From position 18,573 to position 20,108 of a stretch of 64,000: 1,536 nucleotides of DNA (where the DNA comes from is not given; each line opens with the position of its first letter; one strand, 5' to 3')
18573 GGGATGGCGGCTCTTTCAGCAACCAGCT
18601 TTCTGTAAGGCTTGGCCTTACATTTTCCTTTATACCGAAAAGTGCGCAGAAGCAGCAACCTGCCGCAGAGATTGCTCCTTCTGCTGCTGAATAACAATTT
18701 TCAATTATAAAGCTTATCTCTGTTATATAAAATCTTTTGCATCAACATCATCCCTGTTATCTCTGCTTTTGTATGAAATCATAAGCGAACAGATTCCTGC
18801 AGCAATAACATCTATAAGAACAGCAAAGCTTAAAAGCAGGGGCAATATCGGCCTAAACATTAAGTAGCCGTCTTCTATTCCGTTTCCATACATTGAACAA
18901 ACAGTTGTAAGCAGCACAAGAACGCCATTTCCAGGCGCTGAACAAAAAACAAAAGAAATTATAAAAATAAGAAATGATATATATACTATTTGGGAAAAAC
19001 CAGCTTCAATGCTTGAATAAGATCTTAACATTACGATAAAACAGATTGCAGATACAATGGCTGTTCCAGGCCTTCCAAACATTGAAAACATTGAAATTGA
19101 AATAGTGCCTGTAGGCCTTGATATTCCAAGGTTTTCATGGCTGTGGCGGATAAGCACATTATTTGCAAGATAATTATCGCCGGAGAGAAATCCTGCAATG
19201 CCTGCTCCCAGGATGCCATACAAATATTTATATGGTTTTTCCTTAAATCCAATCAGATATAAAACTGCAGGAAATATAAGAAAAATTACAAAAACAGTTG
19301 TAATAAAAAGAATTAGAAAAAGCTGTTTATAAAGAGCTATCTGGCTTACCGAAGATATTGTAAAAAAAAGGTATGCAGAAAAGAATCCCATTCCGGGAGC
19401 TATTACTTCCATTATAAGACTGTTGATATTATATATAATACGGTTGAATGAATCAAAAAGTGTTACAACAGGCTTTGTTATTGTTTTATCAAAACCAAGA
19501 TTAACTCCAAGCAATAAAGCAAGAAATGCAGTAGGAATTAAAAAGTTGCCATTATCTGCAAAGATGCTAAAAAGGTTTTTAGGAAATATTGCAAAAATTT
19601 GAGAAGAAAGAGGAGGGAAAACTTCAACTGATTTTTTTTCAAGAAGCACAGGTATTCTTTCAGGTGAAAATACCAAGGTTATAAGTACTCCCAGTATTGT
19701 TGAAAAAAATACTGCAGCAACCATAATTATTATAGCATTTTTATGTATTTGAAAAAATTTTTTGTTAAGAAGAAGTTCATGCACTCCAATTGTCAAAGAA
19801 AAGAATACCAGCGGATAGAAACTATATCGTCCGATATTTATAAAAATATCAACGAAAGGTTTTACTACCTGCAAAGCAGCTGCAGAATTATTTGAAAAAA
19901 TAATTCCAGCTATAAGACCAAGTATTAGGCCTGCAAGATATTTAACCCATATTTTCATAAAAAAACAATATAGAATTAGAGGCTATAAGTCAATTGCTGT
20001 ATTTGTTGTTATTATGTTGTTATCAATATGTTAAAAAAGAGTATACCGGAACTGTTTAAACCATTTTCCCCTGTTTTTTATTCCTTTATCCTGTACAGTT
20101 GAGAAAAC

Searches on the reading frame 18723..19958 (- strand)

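Call 84: search_protein_families(library=pfam, proteins=[window:18723-19958:-], max_evalue=0.00001)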
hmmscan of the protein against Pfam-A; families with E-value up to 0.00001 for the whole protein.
window:18723-19958:- (411 aa): 1 family
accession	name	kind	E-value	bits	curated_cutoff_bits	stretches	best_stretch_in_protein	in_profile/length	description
PF00375.23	SDF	-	8.5e-33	114.4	27.9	1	4-395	2-385/387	Sodium:dicarboxylate symporter family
